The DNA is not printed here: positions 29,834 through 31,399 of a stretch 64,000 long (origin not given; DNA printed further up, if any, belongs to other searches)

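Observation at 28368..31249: ftsE-ftsX followed by a coiled-coil secreted Cys-peptidase: a PcsB/EnvC-like divisome hydrolase with a C39-like domain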

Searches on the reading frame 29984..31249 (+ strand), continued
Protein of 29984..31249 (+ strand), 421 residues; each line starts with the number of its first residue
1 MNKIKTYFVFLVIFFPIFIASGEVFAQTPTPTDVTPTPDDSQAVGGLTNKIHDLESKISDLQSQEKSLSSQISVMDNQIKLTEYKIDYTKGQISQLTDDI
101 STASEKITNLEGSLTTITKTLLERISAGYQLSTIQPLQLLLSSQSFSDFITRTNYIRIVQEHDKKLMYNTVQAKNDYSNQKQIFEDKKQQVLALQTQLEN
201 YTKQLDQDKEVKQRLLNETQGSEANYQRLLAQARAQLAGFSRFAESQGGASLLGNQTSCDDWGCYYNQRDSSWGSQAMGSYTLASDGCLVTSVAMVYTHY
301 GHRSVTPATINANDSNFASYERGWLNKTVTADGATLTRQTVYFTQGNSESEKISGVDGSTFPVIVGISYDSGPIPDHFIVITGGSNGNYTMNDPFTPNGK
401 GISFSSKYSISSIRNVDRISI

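Call 27: fold_search(model_id=the predicted structure, library=pdb)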
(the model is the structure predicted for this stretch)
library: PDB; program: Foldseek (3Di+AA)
matches with E <= 10: 481; with E <= 0.001: 0
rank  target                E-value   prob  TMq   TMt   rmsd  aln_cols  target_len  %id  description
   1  8tzl_E                6.6e-03  0.92  0.26  0.30  23.2       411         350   11  Cryo-EM structure of Vibrio cholerae FtsE/FtsX/EnvC complex, full-length (released 2023-12-20)
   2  5xe8_A                1.6e-02  1.00  0.21  0.58   5.7       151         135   15  Crystal Structure of the Peptidase Domain of Streptococcus mutans ComA (released 2017-06-28)
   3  4cgk_B                1.6e-02  0.66  0.22  0.26  33.8       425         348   11  Crystal structure of the essential protein PcsB from Streptococcus pneumoniae (released 2014-05-21)
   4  6l7e_A                1.8e-02  0.38  0.19  0.04  37.5       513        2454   10  Toxin Complex TcdA1-TcdB1-TccC2 (released 2020-11-04)
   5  6rwb_A                1.8e-02  0.28  0.15  0.05  37.2       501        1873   12  Cryo-EM structure of Yersinia pseudotuberculosis TcaA-TcaB (released 2019-10-23)
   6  3k8u                  1.9e-02  1.00  0.22  0.60   5.2       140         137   18  Crystal Structure of the Peptidase Domain of Streptococcus ComA, a Bi-functional ABC Transporter Involved in Quorum Sens (released 2010-02-23)
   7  6ewy                  2.0e-02  0.99  0.22  0.43  16.2       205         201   16  RipA Peptidoglycan hydrolase (Rv1477, Mycobacterium tuberculosis) N-terminal domain (released 2018-05-02)
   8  6rw6_A                2.1e-02  0.41  0.19  0.05  35.4       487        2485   11  Cryo-EM structure of Photorhabdus luminescens TcdA1 (released 2019-10-23)
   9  4cgk_A                2.2e-02  0.66  0.23  0.27  33.0       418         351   11  Crystal structure of the essential protein PcsB from Streptococcus pneumoniae (released 2014-05-21)
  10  8cq2_A                2.2e-02  0.35  0.18  0.05  37.2       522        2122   10  Photorhabdus luminescens TcdA1 prepore-to-pore intermediate, C16S, C20S, C870S, T1279C mutant (released 2024-03-13)
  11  8idc_E                2.5e-02  0.99  0.32  0.44  14.7       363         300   11  Cryo-EM structure of Mycobacterium tuberculosis FtsEX/RipC complex in peptidisc (released 2023-10-04)
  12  5xe9_B                3.3e-02  0.99  0.15  0.44   4.1        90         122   17  Crystal Structure of the Complex of the Peptidase Domain of Streptococcus mutans ComA with a Small Molecule Inhibitor. (released 2017-06-28)
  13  4ilo_A                3.9e-02  0.77  0.16  0.26  17.4       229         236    9  2.12A resolution structure of CT398 from Chlamydia trachomatis (released 2014-01-01)
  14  6tpi_A                4.1e-02  0.89  0.29  0.32  23.0       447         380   13  EnvC bound to the FtsX periplasmic domain (released 2020-11-04)
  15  8cq0_A                4.1e-02  0.28  0.18  0.05  37.2       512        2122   10  Photorhabdus luminescens TcdA1 prepore-to-pore intermediate, K567W K2008W mutant (released 2024-03-13)
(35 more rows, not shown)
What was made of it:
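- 30104..30721 (+): EnvC/PcsB-type coiled-coil region (aa 41-246). It comprises helices 41-63, 68-132 (long helix I), 136-142 (short linker helix), 146-219 (long helix II) and 223-246 (in the position of the EnvC 'restraining arm'). Foldseek top hits are EnvC in FtsEX, PcsB, and RipC in FtsEX (call 27).
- On FtsEX-coupled coiled-coil wall hydrolases/activators (EnvC, PcsB, CwlO, RipC class): Foldseek hits to EnvC, PcsB and RipC (call 27).
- The top Foldseek hits are EnvC, PcsB and RipC chains from FtsEX complexes (call 27).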

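Call 46: search_protein_families(library=pfam, alignment_id=A3, max_evalue=0.01)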
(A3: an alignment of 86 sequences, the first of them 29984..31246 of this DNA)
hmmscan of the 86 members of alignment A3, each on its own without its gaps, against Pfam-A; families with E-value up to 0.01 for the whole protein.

A. member 1, window:29984-31246:+ (421 aa): 5 families
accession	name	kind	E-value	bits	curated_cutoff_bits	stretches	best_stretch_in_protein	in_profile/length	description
PF24568.1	CC_PcsB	-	3.3e-08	33.7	27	1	109-175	3-70/75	Peptidoglycan hydrolase PcsB, coiled-coil domain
PF13529.12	Peptidase_C39_2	-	8.7e-07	30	24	1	265-394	5-142/143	Peptidase_C39 like family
PF06810.17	Phage_scaffold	-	0.0017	18.8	35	0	49-106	27-85/170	Phage capsid assembly scaffolding protein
PF15960.10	DUF4763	-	0.0018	18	30.1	0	44-111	80-147/236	Domain of unknown function (DUF4763)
PF08614.16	ATG16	-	0.009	16.6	33.7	1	30-119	62-151/200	Autophagy protein 16 (ATG16)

B. families by the number of members that match (of 86 scanned): 87 families (the first 25 are shown)
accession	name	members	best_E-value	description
PF13529.12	Peptidase_C39_2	80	3.6e-14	Peptidase_C39 like family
PF03412.21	Peptidase_C39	49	3.5e-08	Peptidase C39 family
PF24568.1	CC_PcsB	35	8.4e-09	Peptidoglycan hydrolase PcsB, coiled-coil domain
PF11932.13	DUF3450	23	2.6e-06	Protein of unknown function (DUF3450)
PF08614.16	ATG16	22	4.4e-07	Autophagy protein 16 (ATG16)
PF00038.26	Filament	10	0.00012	Intermediate filament protein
PF10473.14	CENP-F_leu_zip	7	3.4e-05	Leucine-rich repeats of kinetochore protein Cenp-F/LEK1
PF07889.17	DUF1664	7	0.00037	Protein of unknown function (DUF1664)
PF12385.14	Peptidase_C70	6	2.3e-05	Papain-like cysteine protease AvrRpt2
PF06818.20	Fez1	5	5.6e-05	Fez1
PF15960.10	DUF4763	4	5.8e-05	Domain of unknown function (DUF4763)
PF25762.1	HAUS1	4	0.0001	HAUS augmin-like complex subunit 1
PF02090.21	SPAM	4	0.00013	Salmonella surface presentation of antigen gene type M protein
PF14257.11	DUF4349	4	0.0002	Domain of unknown function (DUF4349)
PF10186.14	ATG14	4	0.00043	Vacuolar sorting 38 and autophagy-related subunit 14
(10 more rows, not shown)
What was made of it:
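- On Peptidase_C39_2 (Pfam PF13529): 80 of 86 relatives match (call 46).
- Closest known: Peptidase_C39_2. Same: 80 of 86 family members match it (call 46).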

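Call 56: search_solved_structures(query=A3, max_evalue=1, show_alignments=0)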
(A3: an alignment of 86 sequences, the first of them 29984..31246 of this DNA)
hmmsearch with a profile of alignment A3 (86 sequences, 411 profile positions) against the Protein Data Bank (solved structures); distinct sequences matched with E-value up to 1: 324 (the best 60 are shown).
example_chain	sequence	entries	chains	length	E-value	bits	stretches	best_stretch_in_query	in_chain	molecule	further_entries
8hd0_E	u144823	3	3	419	6.5e-20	74.6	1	15-244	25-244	Murein hydrolase activator EnvC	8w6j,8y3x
6tpi_A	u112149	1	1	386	4.2e-16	62.1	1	37-244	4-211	Murein hydrolase activator EnvC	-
8tzk_E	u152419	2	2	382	9.1e-16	61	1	10-246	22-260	Peptidase M23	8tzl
8i6o_E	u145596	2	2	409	2.4e-08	36.6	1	36-240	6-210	Membrane-bound metallopeptidase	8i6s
4cgk_A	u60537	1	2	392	2.5e-08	36.5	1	1-241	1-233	SECRETED 45 KDA PROTEIN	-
8qox_B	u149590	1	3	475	4.6e-08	35.6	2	23-113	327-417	Conserved membrane protein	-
7muc_AF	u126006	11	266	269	4.1e-07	32.5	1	22-112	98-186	DotF | IcmG (DotF)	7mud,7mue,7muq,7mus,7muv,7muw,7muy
8aud_A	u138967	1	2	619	9.1e-06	28.1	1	11-239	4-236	Cell wall-associated hydrolases (Invasion-associated proteins)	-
4q4t_A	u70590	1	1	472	1.9e-05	27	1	44-224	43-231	Peptidoglycan endopeptidase RipA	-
4q4g_X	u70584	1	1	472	1.9e-05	27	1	44-224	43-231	Peptidoglycan endopeptidase RipA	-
4q4n_A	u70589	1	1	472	1.9e-05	27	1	44-224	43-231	Peptidoglycan endopeptidase RipA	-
5xg2_A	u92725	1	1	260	2.4e-05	26.7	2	39-112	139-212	Chromosome partition protein Smc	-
2yo3_A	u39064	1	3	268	3.3e-05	26.2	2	48-113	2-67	GENERAL CONTROL PROTEIN GCN4, PUTATIVE INNER MEMBRANE PROTEIN, GENERAL CONTROL PROTEIN GCN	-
4lin_A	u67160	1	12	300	9.3e-05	24.7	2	40-126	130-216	Tail needle protein gp26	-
6ewy_A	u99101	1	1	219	0.0001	24.6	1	45-224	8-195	Peptidoglycan endopeptidase RipA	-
8idc_E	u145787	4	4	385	0.0029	19.8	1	58-210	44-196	NlpC/P60 family protein | Probable endopeptidase MT2245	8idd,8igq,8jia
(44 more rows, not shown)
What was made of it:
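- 30104..30721 (+): Family profile against PDB sequences: EnvC 6.5e-20, 4e-16 and 9e-16; PcsB 2.5e-8; RipA 1.9e-5; RipC 3e-3 (call 56).
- On FtsEX-coupled coiled-coil wall hydrolases/activators (EnvC, PcsB, CwlO, RipC class): Profile hits: EnvC 6.5e-20, PcsB 2.5e-8 (call 56).
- Closest known: CwlO. Same: RipC in the FtsEX complex is among the fold hits (call 27) and profile hits (call 56).
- The family profile hits EnvC at 6.5e-20, 4e-16 and 9e-16 and PcsB at 2.5e-8, whereas generic coiled coils score about 1e-5 to 1e-2 (call 56). The profile also matches the RipA coiled coil (E = 1.9e-5, call 56). The matches to EnvC and PcsB are 3 to 15 orders of magnitude stronger than those to RipA (call 56). 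The strongest sequence relatives of the N-terminal half are EnvC proteins (call 56).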

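Call 74: search_solved_structures(query=A1, max_evalue=0.00001, show_alignments=3)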
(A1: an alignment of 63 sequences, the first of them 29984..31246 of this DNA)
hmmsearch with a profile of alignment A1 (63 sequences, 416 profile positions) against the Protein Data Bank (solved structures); distinct sequences matched with E-value up to 0.00001: 1.
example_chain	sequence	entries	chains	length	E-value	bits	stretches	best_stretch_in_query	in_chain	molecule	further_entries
8hd0_E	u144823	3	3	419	5.2e-07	32.1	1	38-239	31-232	Murein hydrolase activator EnvC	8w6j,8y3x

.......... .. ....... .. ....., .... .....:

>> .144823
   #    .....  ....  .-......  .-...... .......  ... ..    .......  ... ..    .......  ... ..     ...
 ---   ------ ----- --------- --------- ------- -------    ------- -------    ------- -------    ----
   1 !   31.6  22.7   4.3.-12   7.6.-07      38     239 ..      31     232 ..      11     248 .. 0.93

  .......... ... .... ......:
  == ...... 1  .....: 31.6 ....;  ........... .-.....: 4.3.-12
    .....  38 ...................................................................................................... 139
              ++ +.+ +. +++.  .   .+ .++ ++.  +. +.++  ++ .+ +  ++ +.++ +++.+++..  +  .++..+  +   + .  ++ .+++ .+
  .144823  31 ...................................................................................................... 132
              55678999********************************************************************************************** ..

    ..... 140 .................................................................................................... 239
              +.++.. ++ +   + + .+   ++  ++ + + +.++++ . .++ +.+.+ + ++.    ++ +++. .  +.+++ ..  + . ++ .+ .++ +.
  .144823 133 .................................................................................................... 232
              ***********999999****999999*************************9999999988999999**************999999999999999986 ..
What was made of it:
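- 30104..30721 (+): Gapless ~200-residue alignment to E. coli EnvC (call 74).
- On FtsEX-coupled coiled-coil wall hydrolases/activators (EnvC, PcsB, CwlO, RipC class): Gapless alignment to EnvC (call 74).
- The alignment to EnvC is gapless over ~200 residues and puts the linker in the same place (call 74). The N-terminal half is specifically homologous to the coiled coils of wall-hydrolase regulators (calls 56, 74).
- Tried and rejected: The family profile was needed to reveal EnvC and PcsB (calls 56, 74).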
